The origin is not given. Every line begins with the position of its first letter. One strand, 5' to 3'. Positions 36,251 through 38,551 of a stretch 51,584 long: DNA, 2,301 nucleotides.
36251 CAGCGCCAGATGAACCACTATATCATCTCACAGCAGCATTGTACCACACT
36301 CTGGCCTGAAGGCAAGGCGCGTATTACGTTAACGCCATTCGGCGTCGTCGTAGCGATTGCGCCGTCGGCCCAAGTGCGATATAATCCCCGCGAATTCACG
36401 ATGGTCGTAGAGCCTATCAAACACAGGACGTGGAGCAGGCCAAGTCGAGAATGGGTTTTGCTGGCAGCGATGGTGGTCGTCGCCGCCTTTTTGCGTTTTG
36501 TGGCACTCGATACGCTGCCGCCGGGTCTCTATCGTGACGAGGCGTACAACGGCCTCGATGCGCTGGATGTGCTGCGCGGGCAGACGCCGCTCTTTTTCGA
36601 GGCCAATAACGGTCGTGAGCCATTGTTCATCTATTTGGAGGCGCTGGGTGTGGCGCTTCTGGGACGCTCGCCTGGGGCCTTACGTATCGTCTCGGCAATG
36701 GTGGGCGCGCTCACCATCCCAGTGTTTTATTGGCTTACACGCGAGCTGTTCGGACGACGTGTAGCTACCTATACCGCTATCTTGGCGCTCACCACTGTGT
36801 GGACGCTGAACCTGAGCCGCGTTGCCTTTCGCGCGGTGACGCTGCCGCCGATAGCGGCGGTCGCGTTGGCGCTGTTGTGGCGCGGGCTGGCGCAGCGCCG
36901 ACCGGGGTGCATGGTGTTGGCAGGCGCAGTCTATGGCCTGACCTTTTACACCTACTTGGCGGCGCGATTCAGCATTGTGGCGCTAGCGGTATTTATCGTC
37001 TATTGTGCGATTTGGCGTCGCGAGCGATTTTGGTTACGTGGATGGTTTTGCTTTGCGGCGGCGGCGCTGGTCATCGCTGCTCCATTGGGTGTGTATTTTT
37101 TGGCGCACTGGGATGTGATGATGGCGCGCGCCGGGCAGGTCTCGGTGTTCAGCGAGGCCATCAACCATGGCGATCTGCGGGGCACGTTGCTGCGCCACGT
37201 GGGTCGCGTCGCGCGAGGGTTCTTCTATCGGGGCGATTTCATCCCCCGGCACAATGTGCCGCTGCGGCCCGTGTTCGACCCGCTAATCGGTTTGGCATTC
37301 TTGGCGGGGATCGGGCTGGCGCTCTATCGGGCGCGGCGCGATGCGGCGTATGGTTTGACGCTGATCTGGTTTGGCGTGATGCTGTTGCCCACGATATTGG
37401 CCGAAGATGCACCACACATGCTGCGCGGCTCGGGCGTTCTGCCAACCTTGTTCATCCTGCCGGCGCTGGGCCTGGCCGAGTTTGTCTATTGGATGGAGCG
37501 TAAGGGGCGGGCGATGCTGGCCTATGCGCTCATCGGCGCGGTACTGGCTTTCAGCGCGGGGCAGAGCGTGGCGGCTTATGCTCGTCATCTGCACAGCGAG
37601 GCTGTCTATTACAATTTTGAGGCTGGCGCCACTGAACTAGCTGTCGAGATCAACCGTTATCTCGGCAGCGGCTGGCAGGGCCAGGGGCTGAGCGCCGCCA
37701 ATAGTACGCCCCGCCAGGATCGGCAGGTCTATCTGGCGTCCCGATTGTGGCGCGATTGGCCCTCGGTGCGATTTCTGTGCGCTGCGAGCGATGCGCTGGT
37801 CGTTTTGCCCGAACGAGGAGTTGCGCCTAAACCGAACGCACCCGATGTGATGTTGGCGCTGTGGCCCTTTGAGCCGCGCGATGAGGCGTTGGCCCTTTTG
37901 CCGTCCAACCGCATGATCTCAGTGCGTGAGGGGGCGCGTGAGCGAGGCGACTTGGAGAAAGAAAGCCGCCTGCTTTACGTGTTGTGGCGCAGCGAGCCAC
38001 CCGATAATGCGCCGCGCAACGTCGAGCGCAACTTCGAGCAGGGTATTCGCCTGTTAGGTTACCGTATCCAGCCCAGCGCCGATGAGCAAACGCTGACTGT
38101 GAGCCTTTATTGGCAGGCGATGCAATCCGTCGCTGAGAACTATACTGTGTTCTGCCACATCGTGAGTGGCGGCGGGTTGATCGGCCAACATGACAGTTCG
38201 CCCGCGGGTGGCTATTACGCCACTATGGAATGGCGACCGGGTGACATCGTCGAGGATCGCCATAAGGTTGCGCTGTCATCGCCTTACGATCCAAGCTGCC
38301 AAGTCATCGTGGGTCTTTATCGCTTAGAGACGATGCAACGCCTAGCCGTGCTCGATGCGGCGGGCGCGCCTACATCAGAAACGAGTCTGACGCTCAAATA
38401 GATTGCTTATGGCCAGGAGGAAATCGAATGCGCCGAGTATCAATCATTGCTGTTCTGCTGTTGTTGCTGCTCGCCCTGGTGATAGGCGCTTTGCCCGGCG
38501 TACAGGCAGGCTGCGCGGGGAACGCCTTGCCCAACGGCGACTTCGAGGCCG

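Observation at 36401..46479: Glycosylation island: three different GT-C families plus a GT4 wrapped around a secreted Pro/Thr-linker protein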

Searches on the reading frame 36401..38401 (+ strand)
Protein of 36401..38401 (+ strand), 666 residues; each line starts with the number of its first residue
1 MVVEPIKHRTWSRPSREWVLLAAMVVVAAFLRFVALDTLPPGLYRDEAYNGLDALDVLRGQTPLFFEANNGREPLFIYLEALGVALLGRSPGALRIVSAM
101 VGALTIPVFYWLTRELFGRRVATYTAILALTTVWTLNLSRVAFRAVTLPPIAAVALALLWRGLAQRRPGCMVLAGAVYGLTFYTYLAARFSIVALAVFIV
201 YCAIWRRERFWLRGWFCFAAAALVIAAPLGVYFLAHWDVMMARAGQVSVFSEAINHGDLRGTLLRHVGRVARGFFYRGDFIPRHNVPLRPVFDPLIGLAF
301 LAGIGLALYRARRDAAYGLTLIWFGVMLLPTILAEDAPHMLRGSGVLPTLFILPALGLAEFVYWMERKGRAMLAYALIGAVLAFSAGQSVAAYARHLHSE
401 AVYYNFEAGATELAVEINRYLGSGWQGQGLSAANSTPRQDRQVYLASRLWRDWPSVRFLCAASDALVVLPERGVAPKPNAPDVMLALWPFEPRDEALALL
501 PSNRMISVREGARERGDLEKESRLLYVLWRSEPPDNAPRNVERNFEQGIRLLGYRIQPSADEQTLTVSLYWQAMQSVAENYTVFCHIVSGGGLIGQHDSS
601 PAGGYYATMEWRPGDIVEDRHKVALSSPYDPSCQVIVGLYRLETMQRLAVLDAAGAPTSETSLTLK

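Call 3: search_protein_families(library=pfam, proteins=[window:36401-38401:+], max_evalue=0.01)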
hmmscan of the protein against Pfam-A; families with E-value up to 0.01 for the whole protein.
window:36401-38401:+ (666 aa): 1 family
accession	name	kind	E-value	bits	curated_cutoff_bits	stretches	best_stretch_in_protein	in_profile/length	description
PF13231.12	PMT_2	-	2.7e-10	41.1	26.1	1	74-229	4-157/160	Dolichyl-phosphate-mannose-protein mannosyltransferase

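Call 4: search_protein_families(library=ncbifam, proteins=[window:36401-38401:+], max_evalue=0.01)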
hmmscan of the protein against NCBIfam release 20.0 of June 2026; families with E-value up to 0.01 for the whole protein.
window:36401-38401:+ (666 aa): 1 family
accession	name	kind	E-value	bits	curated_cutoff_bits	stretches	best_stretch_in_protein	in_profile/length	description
TIGR03663.1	TIGR03663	subfamily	0.00033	19.8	126.25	1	21-214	4-192/435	flippase activity-associated protein Agl23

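Call 15: search_solved_structures(query=window:36401-38401:+, max_evalue=1)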
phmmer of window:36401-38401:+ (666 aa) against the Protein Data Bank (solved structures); distinct sequences matched with E-value up to 1: 0.

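Call 44: search_solved_structures(query=A2, max_evalue=1)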
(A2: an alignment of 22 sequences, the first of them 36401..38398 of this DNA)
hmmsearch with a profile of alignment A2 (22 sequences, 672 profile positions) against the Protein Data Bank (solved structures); distinct sequences matched with E-value up to 1: 0.

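Call 48: find_homologous_proteins(query=window:36401-38398:+, max_evalue=0.00001)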
Query window:36401-38398:+ (666 aa): 1319 proteins with E <= 0.00001 among 8000 candidates; the best 120 are listed.
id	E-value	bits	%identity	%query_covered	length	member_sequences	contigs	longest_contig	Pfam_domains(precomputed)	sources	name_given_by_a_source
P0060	0.0e+0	1500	100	100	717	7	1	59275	PF13231.13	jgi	-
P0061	0.0e+0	1220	79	100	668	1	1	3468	PF13231.13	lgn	-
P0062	3.6e-258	877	62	97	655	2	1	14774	PF13231.13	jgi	jgi:4-amino-4-deoxy-L-arabinose transferase-like glycosyltransferase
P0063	5.0e-255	866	61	100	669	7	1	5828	PF13231.13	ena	-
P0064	2.0e-252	858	61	99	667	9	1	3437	PF13231.13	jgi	-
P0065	3.7e-252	857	60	98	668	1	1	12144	PF13231.13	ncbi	-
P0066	9.9e-252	855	60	98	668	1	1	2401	PF13231.13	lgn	-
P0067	3.8e-251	854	59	95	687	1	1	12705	PF13231.13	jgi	-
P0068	5.2e-251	853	60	100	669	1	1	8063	PF13231.13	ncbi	-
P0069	9.7e-250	849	59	99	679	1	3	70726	PF13231.13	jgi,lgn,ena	-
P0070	6.2e-249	846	59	100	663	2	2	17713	PF13231.13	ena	-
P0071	7.0e-249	846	59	99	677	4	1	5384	PF13231.13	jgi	-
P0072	4.7e-246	837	60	99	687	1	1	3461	PF13231.13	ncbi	-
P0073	1.1e-244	832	58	99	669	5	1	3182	PF13231.13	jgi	-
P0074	1.8e-244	831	58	100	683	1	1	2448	PF13231.13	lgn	-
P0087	2.2e-231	788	57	99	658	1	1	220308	PF13231.13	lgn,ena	-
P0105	8.3e-215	733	53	99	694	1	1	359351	PF13231.13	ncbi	-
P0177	1.4e-185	637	47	97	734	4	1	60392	PF13231.13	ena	-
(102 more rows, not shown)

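Call 62: predict_structure(alignment_id=A5)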
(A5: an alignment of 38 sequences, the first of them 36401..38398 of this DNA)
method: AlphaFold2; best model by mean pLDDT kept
length: 666 residues; sequences in the alignment: 38
mean_pLDDT: 89.1   pTM: 0.86
mean pLDDT of the five models: 89.1, 88.5, 87.2, 85.9, 85.6
residues with pLDDT >= 90: 436; 70-90: 183; 50-70: 36; < 50: 11
segments of 3 or more residues with pLDDT < 50: 1-5, 7-11
pLDDT, mean of each block of 10 residues (from residue 1): 41 75 95 89 72 70 58 74 89 90 95 96 96 88 79 97 96 96 81 96 93 97 91 81 76 86 90 84 83 94 97 95 94 75 88 97 95 96 95 91 88 96 92 89 94 89 91 85 94 90 95 78 93 96 96 95 94 95 96 95 93 96 94 95 93 94 92
secondary structure, 60 per line:
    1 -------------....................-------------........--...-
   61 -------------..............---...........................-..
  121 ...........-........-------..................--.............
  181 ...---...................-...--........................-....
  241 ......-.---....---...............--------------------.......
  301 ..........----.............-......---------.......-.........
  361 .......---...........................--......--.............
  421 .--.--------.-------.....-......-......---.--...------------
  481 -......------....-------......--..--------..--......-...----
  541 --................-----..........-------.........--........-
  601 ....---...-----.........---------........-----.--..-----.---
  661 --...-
elements in order: H14-33 H47-54 H74-87 H91-117 H119-131 H133-140 H148-165 H168-183 H187-205 H212-235 H237-246 H252-255 H259-273 H294-310 H315-327 H329-333 H344-350 H352-367 H371-397 H400-405 H408-421 E441-445 H447-452 H454-459 E466-468 E482-487 H494-497 E505-510 E527-532 E543-545 E549-558 E564-573 E581-589 E592-599 H601-604 E616-624 E634-641 E663-665

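Call 67: fold_search(model_id=the predicted structure, library=pdb)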
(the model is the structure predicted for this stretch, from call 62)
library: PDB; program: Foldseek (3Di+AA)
matches with E <= 10: 1022; with E <= 0.001: 35
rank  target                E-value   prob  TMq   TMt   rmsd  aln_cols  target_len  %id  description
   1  5f15                  1.4e-09  1.00  0.46  0.55   9.8       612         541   17  Crystal Structure of ArnT from Cupriavidus metallidurans bound to Undecaprenyl phosphate (released 2016-02-17)
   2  5ezm                  4.5e-09  1.00  0.42  0.51   9.4       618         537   17  Crystal Structure of ArnT from Cupriavidus metallidurans in the apo state (released 2016-02-17)
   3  7e9s_A                6.5e-09  1.00  0.43  0.34  15.0       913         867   12  Archaeal oligosaccharyltransferase AglB from Archaeoglobus fulgidus in complex with an inhibitory peptide and a dolich (released 2021-09-08)
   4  5gmy_A                2.3e-08  1.00  0.42  0.34  12.8       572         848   15  Crystal structure of the Archaeoglobus fulgidus oligosaccharyltransferase (O29867_ARCFU) tethered with an acceptor pep (released 2017-02-01)
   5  3wak                  5.4e-08  1.00  0.42  0.34  11.6       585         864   15  Crystal structure of the Archaeoglobus fulgidus oligosaccharyltransferase (O29867_ARCFU) in the apo form (released 2013-10-30)
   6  8b6l_I                1.1e-07  1.00  0.44  0.43   8.7       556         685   10  Subtomogram average of the human Sec61-TRAP-OSTA-translocon (released 2022-12-07)
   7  8agc_A                1.3e-07  1.00  0.42  0.41  10.7       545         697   11  Structure of yeast oligosaccharylransferase complex with lipid-linked oligosaccharide and non-acceptor peptide bound (released 2022-12-07)
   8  3waj                  1.4e-07  1.00  0.43  0.37  15.3       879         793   11  Crystal structure of the Archaeoglobus fulgidus oligosaccharyltransferase (O29867_ARCFU) complex with Zn and sulfate (released 2013-10-30)
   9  7oci_F                1.9e-07  1.00  0.45  0.46  10.4       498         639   12  Cryo-EM structure of yeast Ost6p containing oligosaccharyltransferase complex (released 2022-02-16)
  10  6gxc_A                2.1e-07  1.00  0.44  0.42  15.4       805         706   11  Bacterial oligosaccharyltransferase PglB in complex with an inhibitory peptide and a reactive lipid-linked oligosaccha (released 2018-11-14)
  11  5ogl_A                3.4e-07  1.00  0.43  0.41  14.4       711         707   10  Structure of bacterial oligosaccharyltransferase PglB in complex with an acceptor peptide and an lipid-linked oligosac (released 2017-10-25)
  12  6ezn_F                5.5e-07  1.00  0.44  0.45  12.7       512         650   12  Cryo-EM structure of the yeast oligosaccharyltransferase (OST) complex (released 2018-01-17)
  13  8age_A                5.7e-07  1.00  0.44  0.45  10.3       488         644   10  Structure of yeast oligosaccharylransferase complex with acceptor peptide bound (released 2022-12-07)
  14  3rce_A                6.0e-07  1.00  0.42  0.41  14.4       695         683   11  Bacterial oligosaccharyltransferase PglB (released 2011-06-15)
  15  6s7o_A                1.3e-06  1.00  0.44  0.44  12.1       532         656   10  Cryo-EM structure of human oligosaccharyltransferase complex OST-A (released 2019-12-18)
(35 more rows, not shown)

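Call 68: find_encoding_contigs(protein=P0105, flank=10000, max_places=1)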
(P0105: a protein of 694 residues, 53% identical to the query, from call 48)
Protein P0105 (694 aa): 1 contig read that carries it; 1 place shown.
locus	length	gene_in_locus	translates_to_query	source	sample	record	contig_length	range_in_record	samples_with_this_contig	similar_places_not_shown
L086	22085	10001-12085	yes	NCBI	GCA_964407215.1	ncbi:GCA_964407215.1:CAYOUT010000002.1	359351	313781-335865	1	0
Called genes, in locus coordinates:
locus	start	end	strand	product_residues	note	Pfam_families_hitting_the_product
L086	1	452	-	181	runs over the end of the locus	PF01613:Flavin_Reduct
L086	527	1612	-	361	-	PF01408:GFO_IDH_MocA, PF02894:GFO_IDH_MocA_C, PF22725:GFO_IDH_MocA_C3 (weak)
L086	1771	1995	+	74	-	-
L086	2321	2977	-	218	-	PF04199:Cyclase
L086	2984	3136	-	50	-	-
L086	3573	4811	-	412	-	PF03979:Sigma70_r1_1, PF00140:Sigma70_r1_2, PF04542:Sigma70_r2, PF04539:Sigma70_r3, PF04545:Sigma70_r4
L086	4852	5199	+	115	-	-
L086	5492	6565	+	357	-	PF00005:ABC_tran, PF13304:AAA_21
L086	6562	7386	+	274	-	PF12679:ABC2_membrane_2, PF12698:ABC2_membrane_3, PF12730:ABC2_membrane_4 (weak)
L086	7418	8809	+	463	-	PF00202:Aminotran_3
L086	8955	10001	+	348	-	-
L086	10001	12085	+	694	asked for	PF13231:PMT_2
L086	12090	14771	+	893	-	PF10131:PTPS_related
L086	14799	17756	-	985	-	PF11028:TMEM260_N, PF13231:PMT_2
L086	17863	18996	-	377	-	PF13439:Glyco_transf_4, PF13579:Glyco_trans_4_4, PF20706:GT4-conflict, PF00534:Glycos_transf_1, PF13692:Glyco_trans_1_4, PF13524:Glyco_trans_1_2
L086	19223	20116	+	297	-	PF10882:bPH_5, PF07853:DUF1648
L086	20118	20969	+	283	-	PF01940:DUF92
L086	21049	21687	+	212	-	PF02607:B12-binding_2, PF02310:B12-binding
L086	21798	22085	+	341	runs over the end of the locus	PF05496:RuvB_N, PF13191:AAA_16 (faint), PF00004:AAA, PF07728:AAA_5 (faint), PF17864:AAA_lid_4, PF05491:WHD_RuvB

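Call 69: find_encoding_contigs(protein=P0087, flank=10000, max_places=1)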
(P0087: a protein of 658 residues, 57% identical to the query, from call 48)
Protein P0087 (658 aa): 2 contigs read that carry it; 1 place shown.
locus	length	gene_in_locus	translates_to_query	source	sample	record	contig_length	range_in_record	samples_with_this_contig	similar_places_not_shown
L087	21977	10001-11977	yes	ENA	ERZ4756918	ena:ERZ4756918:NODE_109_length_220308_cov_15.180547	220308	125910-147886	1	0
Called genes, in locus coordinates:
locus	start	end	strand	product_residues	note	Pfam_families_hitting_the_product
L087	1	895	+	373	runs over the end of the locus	PF00248:Aldo_ket_red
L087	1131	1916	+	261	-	PF04909:Amidohydro_2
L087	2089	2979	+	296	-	PF01261:AP_endonuc_2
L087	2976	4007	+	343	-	PF00923:TAL_FSA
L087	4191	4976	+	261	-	PF00106:adh_short, PF08659:KR, PF13561:adh_short_C2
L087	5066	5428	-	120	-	-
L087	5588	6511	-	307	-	PF05048:NosD (faint), PF13229:Beta_helix (weak)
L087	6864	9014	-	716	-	PF23381:Beta-prop_IFT122_1st (faint), PF26550:Tricorn_2nd, PF26549:Tricorn_N, PF07676:PD40, PF26549:Tricorn_N, PF26550:Tricorn_2nd, PF07676:PD40, PF26549:Tricorn_N (weak), +4 more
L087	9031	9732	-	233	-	PF24481:CT398_CC, PF02591:Zn_ribbon_9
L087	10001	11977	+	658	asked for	PF13231:PMT_2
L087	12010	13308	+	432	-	PF05887:Trypan_PARP (weak), PF17210:SdrD_B (weak)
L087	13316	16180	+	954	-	PF10131:PTPS_related (weak)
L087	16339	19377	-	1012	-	PF11028:TMEM260_N, PF13231:PMT_2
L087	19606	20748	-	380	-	PF13439:Glyco_transf_4, PF20706:GT4-conflict, PF00534:Glycos_transf_1, PF13692:Glyco_trans_1_4, PF13524:Glyco_trans_1_2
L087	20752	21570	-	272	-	PF01026:TatD_DNase (weak), PF04909:Amidohydro_2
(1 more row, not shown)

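Call 70: find_encoding_contigs(protein=P0177, flank=10000, max_places=1)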
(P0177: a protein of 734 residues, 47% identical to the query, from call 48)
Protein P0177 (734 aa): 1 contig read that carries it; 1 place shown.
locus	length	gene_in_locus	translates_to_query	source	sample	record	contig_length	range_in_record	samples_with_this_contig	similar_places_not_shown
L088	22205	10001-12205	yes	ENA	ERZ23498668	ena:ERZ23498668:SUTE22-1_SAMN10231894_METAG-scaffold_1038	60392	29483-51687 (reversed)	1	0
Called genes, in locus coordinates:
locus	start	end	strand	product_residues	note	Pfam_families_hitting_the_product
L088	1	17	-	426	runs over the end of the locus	PF04055:Radical_SAM, PF13186:SPASM (weak)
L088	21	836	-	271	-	-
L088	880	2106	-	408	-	PF00155:Aminotran_1_2, PF12897:Asp_aminotransf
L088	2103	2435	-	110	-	PF02452:PemK_toxin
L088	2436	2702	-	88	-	PF01402:RHH_1 (weak)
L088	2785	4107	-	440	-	PF00709:Adenylsucc_synt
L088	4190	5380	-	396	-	PF01546:Peptidase_M20, PF07687:M20_dimer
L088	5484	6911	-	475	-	PF13727:CoA_binding_3, PF02397:Bac_transf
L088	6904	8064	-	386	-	PF13579:Glyco_trans_4_4, PF13439:Glyco_transf_4, PF20706:GT4-conflict, PF00534:Glycos_transf_1, PF13692:Glyco_trans_1_4, PF13524:Glyco_trans_1_2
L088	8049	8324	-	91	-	PF04014:MazE_antitoxin (weak)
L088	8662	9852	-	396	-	PF13579:Glyco_trans_4_4 (weak), PF00534:Glycos_transf_1, PF13692:Glyco_trans_1_4, PF13524:Glyco_trans_1_2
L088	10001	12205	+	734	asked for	PF13231:PMT_2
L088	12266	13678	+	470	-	PF17210:SdrD_B (faint)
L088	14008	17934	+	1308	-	-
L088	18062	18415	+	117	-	PF05973:Gp49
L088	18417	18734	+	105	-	PF04545:Sigma70_r4 (weak), PF13560:HTH_31, PF01381:HTH_3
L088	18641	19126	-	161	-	-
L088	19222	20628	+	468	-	PF02415:Chlam_PMP (faint), PF13229:Beta_helix (weak)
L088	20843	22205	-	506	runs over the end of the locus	-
